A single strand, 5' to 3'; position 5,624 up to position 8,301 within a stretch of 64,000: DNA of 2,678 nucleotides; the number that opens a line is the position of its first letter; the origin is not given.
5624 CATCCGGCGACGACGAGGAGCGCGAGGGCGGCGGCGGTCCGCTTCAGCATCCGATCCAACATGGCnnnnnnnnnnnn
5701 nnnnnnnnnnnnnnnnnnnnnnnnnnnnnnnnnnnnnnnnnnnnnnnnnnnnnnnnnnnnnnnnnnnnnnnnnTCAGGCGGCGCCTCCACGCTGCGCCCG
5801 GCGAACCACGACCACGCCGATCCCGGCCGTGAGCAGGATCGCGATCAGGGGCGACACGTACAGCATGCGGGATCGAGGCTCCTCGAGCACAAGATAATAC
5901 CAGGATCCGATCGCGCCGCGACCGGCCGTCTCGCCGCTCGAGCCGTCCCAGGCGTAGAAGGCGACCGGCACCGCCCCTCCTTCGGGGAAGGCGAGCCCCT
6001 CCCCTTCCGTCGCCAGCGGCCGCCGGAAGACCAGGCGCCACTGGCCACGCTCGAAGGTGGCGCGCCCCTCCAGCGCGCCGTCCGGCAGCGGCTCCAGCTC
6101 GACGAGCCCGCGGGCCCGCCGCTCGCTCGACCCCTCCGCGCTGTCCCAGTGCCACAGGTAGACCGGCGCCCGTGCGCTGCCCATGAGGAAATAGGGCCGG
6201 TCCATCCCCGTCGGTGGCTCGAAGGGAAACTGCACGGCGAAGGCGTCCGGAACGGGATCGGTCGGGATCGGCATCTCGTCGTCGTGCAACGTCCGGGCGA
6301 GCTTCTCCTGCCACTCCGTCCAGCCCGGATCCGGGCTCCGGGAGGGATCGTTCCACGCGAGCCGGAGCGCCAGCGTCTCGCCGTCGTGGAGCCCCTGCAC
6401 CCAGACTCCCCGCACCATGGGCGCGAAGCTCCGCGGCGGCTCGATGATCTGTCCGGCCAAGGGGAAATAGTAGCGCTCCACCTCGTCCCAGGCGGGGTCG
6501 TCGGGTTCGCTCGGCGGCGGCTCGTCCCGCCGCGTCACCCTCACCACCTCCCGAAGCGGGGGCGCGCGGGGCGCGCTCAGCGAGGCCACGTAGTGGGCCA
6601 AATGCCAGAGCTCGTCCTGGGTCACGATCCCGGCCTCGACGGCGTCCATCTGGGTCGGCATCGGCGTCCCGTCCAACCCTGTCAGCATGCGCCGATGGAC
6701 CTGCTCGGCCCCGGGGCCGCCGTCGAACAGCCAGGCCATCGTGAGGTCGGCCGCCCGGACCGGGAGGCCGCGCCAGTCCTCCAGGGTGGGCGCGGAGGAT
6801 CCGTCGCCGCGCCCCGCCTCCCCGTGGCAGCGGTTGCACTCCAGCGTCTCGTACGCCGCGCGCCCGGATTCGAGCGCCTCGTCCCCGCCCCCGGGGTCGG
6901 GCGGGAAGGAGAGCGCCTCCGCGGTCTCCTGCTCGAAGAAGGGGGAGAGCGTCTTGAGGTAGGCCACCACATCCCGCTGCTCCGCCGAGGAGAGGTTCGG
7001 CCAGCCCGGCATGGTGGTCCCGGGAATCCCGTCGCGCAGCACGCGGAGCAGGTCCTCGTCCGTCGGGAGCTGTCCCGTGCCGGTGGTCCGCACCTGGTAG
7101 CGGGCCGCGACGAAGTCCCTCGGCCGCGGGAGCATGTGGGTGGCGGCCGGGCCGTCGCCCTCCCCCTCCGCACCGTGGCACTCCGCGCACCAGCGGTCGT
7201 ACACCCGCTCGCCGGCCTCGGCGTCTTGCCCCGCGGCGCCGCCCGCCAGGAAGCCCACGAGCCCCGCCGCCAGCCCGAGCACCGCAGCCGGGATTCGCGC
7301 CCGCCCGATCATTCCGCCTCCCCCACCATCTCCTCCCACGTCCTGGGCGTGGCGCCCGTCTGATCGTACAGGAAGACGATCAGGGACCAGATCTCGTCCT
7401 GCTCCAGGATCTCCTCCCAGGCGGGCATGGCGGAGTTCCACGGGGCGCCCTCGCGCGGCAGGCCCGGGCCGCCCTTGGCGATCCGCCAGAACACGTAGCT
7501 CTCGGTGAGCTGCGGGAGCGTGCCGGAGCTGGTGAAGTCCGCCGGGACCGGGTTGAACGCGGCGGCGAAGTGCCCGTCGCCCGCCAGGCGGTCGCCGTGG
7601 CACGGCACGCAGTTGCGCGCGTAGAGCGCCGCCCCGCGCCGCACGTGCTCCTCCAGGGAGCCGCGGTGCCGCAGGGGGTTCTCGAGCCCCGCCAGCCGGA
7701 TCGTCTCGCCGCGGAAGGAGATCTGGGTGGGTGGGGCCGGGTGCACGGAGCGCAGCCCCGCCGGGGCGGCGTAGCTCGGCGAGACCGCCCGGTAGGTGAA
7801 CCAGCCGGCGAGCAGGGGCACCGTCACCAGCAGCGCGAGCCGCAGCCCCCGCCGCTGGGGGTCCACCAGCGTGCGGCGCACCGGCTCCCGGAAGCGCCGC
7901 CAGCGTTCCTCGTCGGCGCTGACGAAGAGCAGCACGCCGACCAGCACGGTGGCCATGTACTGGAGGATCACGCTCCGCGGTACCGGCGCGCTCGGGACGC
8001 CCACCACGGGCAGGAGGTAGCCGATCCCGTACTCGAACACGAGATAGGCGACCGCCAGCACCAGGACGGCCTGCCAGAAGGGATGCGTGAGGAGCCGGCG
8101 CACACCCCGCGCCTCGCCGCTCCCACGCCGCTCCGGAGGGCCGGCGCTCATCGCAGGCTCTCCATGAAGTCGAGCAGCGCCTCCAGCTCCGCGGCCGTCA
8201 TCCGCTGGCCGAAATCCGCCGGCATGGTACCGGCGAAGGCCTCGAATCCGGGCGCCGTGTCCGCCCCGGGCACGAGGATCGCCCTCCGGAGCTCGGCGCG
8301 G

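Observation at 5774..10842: Cytochrome bd-family subunit without CydB, followed by three membrane-anchored c-type cytochromes carrying five heme c sites and an EB_dh-type heme domain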

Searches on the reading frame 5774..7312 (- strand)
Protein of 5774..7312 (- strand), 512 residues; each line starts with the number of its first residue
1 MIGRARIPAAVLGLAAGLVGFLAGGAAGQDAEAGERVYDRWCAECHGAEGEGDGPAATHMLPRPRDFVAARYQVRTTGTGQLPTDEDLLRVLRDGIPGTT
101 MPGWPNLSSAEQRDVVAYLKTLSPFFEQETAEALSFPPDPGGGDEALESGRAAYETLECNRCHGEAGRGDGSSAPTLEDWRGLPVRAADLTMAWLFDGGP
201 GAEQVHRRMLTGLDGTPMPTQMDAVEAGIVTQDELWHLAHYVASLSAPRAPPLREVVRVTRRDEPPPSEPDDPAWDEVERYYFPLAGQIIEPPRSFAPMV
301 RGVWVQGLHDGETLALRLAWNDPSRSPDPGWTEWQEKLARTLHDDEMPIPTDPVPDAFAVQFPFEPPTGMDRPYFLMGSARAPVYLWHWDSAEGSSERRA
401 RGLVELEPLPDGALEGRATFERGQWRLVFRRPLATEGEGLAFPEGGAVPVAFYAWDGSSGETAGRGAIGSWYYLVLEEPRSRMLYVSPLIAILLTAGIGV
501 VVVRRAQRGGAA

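Call 9: search_protein_families(library=pfam, proteins=[window:5774-7312:-], max_evalue=0.01)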
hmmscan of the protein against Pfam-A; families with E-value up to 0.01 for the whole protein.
window:5774-7312:- (512 aa): 3 families
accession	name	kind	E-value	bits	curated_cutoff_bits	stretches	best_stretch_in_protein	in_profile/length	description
PF00034.26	Cytochrom_C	-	6.1e-20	72.8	21.3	2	31-123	1-90/90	Cytochrome c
PF13442.11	Cytochrome_CBB3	-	9.1e-18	64.8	27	2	30-119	2-68/68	Cytochrome C oxidase, cbb3-type, subunit III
PF09459.16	EB_dh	-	1.9e-15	58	33.3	2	272-397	1-126/236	Ethylbenzene dehydrogenase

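Call 45: search_solved_structures(query=window:5774-7312:-, max_evalue=1, show_alignments=3)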
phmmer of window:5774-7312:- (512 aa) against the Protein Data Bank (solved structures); distinct sequences matched with E-value up to 1: 46.
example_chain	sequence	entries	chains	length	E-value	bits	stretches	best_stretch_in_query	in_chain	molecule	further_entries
6h5l_B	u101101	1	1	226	5.6e-48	167.2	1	31-249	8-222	Conserved hypothetical cytochrome protein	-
2ivf_C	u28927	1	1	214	4.6e-08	35.5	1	374-468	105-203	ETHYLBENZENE DEHYDROGENASE GAMMA-SUBUNIT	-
7b04_C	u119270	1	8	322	0.00066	21.7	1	342-405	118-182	Nitrite oxidoreductase subunit C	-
8snh_G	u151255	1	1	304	0.00081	21.5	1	20-87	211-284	Cbb3-type cytochrome c oxidase subunit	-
8yts_A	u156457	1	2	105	0.0016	20.5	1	23-54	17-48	Cytochrome C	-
2aiu_A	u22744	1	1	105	0.0029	19.6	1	30-121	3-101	Cytochrome c, testis-specific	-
4dy9_A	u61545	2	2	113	0.0041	19.1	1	30-122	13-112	Cytochrome c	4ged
9msz_A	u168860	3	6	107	0.017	17.1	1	28-122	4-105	Cytochrome c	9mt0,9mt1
3mk7_C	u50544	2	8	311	0.019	16.9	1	20-56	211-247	Cytochrome c oxidase, cbb3-type, subunit P | Cbb3-type cytochrome c oxidase subunit CcoP1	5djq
8smr_G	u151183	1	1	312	0.025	16.5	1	26-69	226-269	Cbb3-type cytochrome c oxidase subunit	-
1qn2_A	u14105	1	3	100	0.027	16.4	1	30-122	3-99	CYTOCHROME CH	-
1ccr_A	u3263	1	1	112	0.031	16.2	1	30-121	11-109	CYTOCHROME C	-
5df5_A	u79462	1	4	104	0.032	16.2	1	30-121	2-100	Cytochrome c, somatic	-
6lod_E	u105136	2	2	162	0.032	16.2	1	31-71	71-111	Cytochrome c domain-containing protein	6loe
5c9m_A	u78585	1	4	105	0.033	16.2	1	30-121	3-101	Cytochrome c, somatic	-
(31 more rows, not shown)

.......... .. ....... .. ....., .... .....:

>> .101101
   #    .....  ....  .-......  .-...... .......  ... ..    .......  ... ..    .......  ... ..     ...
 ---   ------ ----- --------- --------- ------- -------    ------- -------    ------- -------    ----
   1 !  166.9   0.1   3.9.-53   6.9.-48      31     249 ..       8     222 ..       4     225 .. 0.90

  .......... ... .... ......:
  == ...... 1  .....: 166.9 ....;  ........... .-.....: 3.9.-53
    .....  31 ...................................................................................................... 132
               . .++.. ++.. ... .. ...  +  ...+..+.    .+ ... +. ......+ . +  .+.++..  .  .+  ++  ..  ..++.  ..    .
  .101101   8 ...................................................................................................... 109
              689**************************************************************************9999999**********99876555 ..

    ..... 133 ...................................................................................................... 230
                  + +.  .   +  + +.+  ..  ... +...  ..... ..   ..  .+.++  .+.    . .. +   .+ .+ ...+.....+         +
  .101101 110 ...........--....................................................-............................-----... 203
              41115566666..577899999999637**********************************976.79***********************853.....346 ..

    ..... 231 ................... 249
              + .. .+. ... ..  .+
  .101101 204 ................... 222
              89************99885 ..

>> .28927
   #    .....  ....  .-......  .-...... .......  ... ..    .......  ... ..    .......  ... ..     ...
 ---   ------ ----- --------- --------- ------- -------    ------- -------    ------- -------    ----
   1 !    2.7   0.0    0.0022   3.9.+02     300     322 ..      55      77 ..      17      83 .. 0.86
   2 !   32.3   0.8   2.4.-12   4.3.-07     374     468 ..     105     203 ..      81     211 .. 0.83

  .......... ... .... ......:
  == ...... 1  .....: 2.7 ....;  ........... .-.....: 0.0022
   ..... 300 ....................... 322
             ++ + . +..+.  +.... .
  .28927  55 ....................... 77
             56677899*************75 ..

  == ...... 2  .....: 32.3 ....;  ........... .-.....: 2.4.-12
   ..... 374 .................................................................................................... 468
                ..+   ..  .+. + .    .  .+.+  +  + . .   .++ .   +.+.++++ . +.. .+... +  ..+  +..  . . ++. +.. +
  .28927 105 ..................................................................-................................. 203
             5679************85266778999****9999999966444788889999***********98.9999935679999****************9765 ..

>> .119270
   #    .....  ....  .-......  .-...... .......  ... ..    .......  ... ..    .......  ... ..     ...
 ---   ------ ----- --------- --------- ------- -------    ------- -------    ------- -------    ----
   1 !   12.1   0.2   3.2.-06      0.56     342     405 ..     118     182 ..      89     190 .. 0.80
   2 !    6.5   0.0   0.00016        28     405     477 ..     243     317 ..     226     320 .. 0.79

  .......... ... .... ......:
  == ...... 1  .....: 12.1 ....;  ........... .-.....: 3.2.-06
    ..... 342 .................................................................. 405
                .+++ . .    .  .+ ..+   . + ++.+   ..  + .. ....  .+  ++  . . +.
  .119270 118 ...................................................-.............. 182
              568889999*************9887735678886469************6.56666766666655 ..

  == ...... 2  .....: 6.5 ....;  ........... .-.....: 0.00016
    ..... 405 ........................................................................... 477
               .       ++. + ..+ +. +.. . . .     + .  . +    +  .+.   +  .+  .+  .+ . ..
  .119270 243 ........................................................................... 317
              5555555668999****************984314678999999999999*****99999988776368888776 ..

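Call 72: search_protein_families(library=ncbifam, proteins=[window:5774-7312:-], max_evalue=0.001)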
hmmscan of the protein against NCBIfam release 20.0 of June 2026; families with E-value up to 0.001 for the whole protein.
window:5774-7312:- (512 aa): 8 families
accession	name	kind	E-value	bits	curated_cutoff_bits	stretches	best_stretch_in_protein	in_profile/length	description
TIGR03477.1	DMSO_red_II_gam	subfamily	3e-29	101.8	169.85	1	265-474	10-204/206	DMSO reductase family type II enzyme, heme b subunit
NF042980.1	EthbenzDh_ebdC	equivalog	1.6e-10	40.8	400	1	356-467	91-202/214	ethylbenzene dehydrogenase subunit gamma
NF011054.0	PRK14486.1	equivalog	3.9e-10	39.7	447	1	33-121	217-289/294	putative bifunctional cbb3-type cytochrome c oxidase subunit II/cytochrome c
NF033864.1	cytochrome579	equivalog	7e-09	35.7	280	1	41-78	61-99/179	cytochrome 579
NF050122.1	bc1_QcrC_actin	exception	8e-07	28.6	200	1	29-179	39-171/253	cytochrome bc1 complex diheme cytochrome c subunit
TIGR00782.1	ccoP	equivalog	9.2e-07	28.4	179.95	1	31-177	107-233/285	cytochrome-c oxidase, cbb3-type subunit III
TIGR04494.1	c550_PedF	equivalog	3.5e-05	23.7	122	0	142-244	46-129/133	cytochrome c-550 PedF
NF045774.1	cytochro_C551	exception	0.00094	19.1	118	0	28-54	36-63/110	cytochrome c551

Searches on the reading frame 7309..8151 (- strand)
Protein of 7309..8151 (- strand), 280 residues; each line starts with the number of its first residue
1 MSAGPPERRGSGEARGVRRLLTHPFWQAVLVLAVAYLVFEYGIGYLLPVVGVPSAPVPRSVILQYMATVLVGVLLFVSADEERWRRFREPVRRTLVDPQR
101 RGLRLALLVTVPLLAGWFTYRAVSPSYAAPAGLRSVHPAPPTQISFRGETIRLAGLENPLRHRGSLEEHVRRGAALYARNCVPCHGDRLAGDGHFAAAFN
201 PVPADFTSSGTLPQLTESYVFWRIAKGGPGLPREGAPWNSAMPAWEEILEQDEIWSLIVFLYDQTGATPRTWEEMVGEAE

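Call 9: search_protein_families(library=pfam, proteins=[window:7309-8151:-], max_evalue=0.01)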
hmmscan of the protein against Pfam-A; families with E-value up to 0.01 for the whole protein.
window:7309-8151:- (280 aa): 2 families
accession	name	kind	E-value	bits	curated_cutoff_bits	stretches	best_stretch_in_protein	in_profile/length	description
PF13442.11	Cytochrome_CBB3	-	2.4e-09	37.8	27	1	170-261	3-68/68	Cytochrome C oxidase, cbb3-type, subunit III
PF00034.26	Cytochrom_C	-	2.8e-07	32.2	21.3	1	171-261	2-86/90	Cytochrome c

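Call 49: search_solved_structures(query=window:7309-8151:-, max_evalue=0.01, show_alignments=1)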
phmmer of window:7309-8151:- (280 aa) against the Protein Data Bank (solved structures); distinct sequences matched with E-value up to 0.01: 3.
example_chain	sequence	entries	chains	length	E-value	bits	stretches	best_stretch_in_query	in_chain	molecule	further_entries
9vr0_A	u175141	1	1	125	4.1e-07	32.7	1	170-265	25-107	Cytochrome c552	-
7o9u_A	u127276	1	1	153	7e-07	31.9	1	170-265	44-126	Cytochrome c552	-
6h5l_B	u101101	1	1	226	1.7e-05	27.4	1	170-210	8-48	Conserved hypothetical cytochrome protein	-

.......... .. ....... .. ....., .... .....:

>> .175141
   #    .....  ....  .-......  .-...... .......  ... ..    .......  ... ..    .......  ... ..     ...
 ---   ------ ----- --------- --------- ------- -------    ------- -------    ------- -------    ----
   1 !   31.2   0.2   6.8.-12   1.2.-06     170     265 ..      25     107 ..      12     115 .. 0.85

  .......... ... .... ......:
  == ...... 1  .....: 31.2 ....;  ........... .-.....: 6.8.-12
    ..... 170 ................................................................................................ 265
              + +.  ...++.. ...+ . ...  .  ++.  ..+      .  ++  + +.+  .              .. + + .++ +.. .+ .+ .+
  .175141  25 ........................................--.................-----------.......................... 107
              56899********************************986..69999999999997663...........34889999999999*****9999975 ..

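Call 72: search_protein_families(library=ncbifam, proteins=[window:7309-8151:-], max_evalue=0.001)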
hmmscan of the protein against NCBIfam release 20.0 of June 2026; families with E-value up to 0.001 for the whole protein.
window:7309-8151:- (280 aa): 4 families
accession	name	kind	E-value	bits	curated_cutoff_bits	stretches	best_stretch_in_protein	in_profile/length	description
NF011054.0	PRK14486.1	equivalog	9.5e-08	31.9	447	1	168-264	213-290/294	putative bifunctional cbb3-type cytochrome c oxidase subunit II/cytochrome c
TIGR04494.1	c550_PedF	equivalog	2.1e-05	24.4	122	1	157-261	40-127/133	cytochrome c-550 PedF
TIGR00782.1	ccoP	equivalog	3.8e-05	23.1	179.95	0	167-262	200-279/285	cytochrome-c oxidase, cbb3-type subunit III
NF033864.1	cytochrome579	equivalog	0.0006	19.6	280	1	178-232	59-113/179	cytochrome 579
